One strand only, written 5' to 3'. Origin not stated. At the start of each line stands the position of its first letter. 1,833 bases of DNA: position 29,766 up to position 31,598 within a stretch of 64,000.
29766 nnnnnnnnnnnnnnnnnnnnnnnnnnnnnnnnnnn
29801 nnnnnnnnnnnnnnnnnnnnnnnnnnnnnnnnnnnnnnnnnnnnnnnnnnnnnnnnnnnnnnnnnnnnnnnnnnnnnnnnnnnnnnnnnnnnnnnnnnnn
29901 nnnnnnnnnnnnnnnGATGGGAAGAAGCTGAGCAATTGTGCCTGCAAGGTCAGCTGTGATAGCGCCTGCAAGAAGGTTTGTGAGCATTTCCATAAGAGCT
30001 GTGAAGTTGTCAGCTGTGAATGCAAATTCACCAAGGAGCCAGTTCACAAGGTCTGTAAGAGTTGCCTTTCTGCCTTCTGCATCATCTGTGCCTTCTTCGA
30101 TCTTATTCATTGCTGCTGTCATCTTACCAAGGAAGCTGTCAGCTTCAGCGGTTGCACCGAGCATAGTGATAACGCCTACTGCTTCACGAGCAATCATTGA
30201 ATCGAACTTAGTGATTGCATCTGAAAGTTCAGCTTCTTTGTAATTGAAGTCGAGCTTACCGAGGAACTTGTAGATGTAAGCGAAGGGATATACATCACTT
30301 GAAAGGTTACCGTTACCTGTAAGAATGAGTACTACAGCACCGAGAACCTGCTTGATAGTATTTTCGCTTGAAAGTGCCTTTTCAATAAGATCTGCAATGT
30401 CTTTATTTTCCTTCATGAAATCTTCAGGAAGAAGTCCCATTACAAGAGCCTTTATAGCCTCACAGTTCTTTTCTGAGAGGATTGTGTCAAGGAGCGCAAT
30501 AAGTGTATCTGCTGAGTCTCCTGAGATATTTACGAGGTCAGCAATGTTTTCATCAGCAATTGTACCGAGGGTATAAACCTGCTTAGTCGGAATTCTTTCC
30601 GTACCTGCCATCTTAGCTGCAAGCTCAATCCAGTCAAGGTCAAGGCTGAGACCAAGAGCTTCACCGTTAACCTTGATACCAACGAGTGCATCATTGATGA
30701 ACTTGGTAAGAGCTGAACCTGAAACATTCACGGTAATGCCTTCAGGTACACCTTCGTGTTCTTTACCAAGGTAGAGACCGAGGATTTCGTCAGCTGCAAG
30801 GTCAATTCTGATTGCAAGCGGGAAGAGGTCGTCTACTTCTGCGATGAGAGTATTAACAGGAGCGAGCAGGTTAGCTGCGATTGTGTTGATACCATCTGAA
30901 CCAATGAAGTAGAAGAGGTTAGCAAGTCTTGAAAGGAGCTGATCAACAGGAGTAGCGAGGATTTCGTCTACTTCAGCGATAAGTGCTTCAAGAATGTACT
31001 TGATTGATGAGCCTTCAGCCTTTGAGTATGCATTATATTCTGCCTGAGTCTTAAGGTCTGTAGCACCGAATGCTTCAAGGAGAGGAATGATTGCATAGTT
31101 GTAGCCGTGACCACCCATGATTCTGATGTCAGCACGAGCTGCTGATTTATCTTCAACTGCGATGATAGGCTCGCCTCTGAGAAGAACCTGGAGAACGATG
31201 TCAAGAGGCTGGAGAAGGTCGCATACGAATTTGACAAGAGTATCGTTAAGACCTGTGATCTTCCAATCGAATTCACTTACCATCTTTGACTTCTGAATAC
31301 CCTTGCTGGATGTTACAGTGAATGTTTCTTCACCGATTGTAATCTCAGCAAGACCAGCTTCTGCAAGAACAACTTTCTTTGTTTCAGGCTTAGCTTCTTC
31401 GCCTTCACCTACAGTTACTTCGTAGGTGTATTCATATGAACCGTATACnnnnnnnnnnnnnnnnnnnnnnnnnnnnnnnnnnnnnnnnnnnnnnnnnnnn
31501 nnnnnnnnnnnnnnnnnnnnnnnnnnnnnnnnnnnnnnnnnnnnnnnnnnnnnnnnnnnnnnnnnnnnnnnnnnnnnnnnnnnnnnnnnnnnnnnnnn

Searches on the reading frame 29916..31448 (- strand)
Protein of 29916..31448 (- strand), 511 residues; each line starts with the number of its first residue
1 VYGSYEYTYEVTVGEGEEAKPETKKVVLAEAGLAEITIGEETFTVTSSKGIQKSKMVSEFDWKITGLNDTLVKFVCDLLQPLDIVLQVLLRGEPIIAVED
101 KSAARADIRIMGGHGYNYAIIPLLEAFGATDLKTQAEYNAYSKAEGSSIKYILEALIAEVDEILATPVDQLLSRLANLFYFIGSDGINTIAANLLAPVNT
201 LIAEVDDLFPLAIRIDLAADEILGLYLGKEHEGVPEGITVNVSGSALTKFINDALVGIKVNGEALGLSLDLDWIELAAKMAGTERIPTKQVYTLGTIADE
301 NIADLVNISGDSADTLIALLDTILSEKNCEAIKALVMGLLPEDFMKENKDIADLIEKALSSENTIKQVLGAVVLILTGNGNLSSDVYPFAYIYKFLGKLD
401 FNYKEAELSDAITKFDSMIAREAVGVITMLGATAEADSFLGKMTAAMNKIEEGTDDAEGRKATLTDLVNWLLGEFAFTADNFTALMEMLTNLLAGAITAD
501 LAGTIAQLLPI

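Call 52: search_solved_structures(query=A3, max_evalue=1)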
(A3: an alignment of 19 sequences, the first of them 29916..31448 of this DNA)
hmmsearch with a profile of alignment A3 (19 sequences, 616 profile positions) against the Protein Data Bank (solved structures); distinct sequences matched with E-value up to 1: 2.
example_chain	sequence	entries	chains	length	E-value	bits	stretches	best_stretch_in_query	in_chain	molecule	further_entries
3mlg_A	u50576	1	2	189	0.092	14.6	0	147-195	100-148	2X chimera of Helicobacter pylori protein HP0242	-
21gi_A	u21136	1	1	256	0.12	14.2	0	131-195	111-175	A designed protein Three-twist Knot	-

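Call 59: predict_structure(alignment_id=A3)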
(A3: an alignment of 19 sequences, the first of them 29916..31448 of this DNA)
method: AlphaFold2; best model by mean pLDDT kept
length: 511 residues; sequences in the alignment: 19
mean_pLDDT: 63.5   pTM: 0.51
mean pLDDT of the five models: 63.5, 61.4, 60.8, 59.2, 53.5
residues with pLDDT >= 90: 0; 70-90: 231; 50-70: 141; < 50: 139
segments of 3 or more residues with pLDDT < 50: 1-10, 12-23, 31-33, 41-61, 287-304, 378-412, 414-416, 429-433, 499-511
pLDDT, mean of each block of 10 residues (from residue 1): 40 45 48 49 38 35 62 83 83 73 57 80 81 85 86 86 78 84 81 76 70 72 69 73 79 76 77 81 53 35 58 77 77 77 80 73 65 49 37 31 39 50 52 56 67 60 61 56 51 50 43 34
secondary structure, 60 per line:
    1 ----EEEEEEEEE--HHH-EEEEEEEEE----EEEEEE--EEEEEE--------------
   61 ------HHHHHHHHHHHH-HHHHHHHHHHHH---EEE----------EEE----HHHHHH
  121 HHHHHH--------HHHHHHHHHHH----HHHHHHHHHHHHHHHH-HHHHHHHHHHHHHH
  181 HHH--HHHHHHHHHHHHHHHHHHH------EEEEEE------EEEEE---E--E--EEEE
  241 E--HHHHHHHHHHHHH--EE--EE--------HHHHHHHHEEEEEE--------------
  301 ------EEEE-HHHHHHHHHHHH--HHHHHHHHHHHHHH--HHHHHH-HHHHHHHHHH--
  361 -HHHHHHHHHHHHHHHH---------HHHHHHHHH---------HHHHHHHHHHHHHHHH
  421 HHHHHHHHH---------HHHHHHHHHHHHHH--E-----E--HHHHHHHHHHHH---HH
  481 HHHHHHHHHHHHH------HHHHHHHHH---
elements in order: E5-13 E20-28 E33-38 E41-46 H67-78 H80-91 E95-97 E108-110 H115-126 H135-145 H150-165 H167-183 H186-204 E211-216 E223-227 E237-241 H244-256 H273-280 E281-286 E307-310 H312-323 H326-339 H342-347 H349-358 H362-377 H387-395 H405-429 H439-452 H464-475 H479-493 H500-508

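Call 62: fold_search(model_id=the predicted structure, library=pdb)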
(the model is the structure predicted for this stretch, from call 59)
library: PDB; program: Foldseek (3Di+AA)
matches with E <= 10: 81; with E <= 0.001: 0
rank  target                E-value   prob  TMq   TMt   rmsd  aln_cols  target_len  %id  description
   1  8v87_I                4.4e-01  0.06  0.09  0.09  23.6       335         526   14  60S ribosome biogenesis intermediate (Dbp10 post-catalytic structure - Overall map) (released 2024-05-01)
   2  6elz_I                6.4e-01  0.04  0.08  0.09  22.8       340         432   12  State E (TAP-Flag-Ytm1 E80A) - Visualizing the assembly pathway of nucleolar pre-60S ribosomes (released 2017-12-27)
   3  8ptk_e                8.0e-01  0.03  0.09  0.03  28.6       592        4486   12  Composite structure of Dynein-Dynactin-JIP3-LIS1 (released 2024-03-27)
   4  9hhl_e                9.4e-01  0.03  0.10  0.07  28.0       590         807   11  Structure of Dynein-Dynactin-NuMA-LIS1 (released 2025-12-03)
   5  6yuf_A                2.9e+00  0.01  0.07  0.09  23.8       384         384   13  Cohesin complex with loader gripping DNA (released 2020-08-19)
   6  8rth_A                3.2e+00  0.85  0.07  0.06   1.9        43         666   14  Trypanosoma brucei 3-methylcrotonyl-CoA carboxylase (released 2024-04-17)
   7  3ubm_B                3.2e+00  0.01  0.06  0.07  20.4       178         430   13  Formyl-CoA:oxalate CoA-transferase from Acetobacter aceti (released 2012-03-21)
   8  1y19_B                3.4e+00  0.35  0.07  0.16   4.4        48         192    6  Structural basis for phosphatidylinositol phosphate kinase type I-gamma binding to talin at focal adhesions (released 2005-01-04)
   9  7zfr_B                3.4e+00  0.03  0.07  0.13  15.6       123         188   10  Crystal structure of HLA-DP (DPA1*02:01-DPB1*01:01) in complex with a peptide bound in the reverse direction (released 2023-04-12)
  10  1fx7_B                3.8e+00  0.23  0.05  0.10   4.1        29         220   24  CRYSTAL STRUCTURE OF THE IRON-DEPENDENT REGULATOR (IDER) FROM MYCOBACTERIUM TUBERCULOSIS (released 2001-03-07)
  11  6biq_D                3.8e+00  0.12  0.04  0.08  10.7        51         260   16  Structure of NlpC2 from Trichomonas vaginalis (released 2018-11-07)
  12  4ahc_B                3.8e+00  0.02  0.07  0.06  21.0       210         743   18  Crystal Structure of an Evolved Replicating DNA Polymerase (released 2012-03-07)
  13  4ais_A                4.0e+00  0.01  0.06  0.06  20.2       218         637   13  A complex structure of BtGH84 (released 2012-06-20)
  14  6qpq_A                4.0e+00  0.01  0.07  0.08  27.8       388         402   10  The structure of the cohesin head module elucidates the mechanism of ring opening (released 2020-02-05)
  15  7sx3_E                4.2e+00  0.01  0.07  0.03  24.2       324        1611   10  Human NALCN-FAM155A-UNC79-UNC80 channelosome with CaM bound, conformation 1/2 (released 2021-12-29)
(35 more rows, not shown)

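Call 109: search_protein_families(library=phrogs, alignment_id=A3, max_evalue=0.001)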
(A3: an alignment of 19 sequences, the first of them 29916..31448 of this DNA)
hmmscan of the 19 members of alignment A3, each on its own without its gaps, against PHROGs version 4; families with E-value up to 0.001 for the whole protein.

A. member 1, window:29916-31448:- (511 aa): 0 families

B. families by the number of members that match (of 19 scanned): 0 families
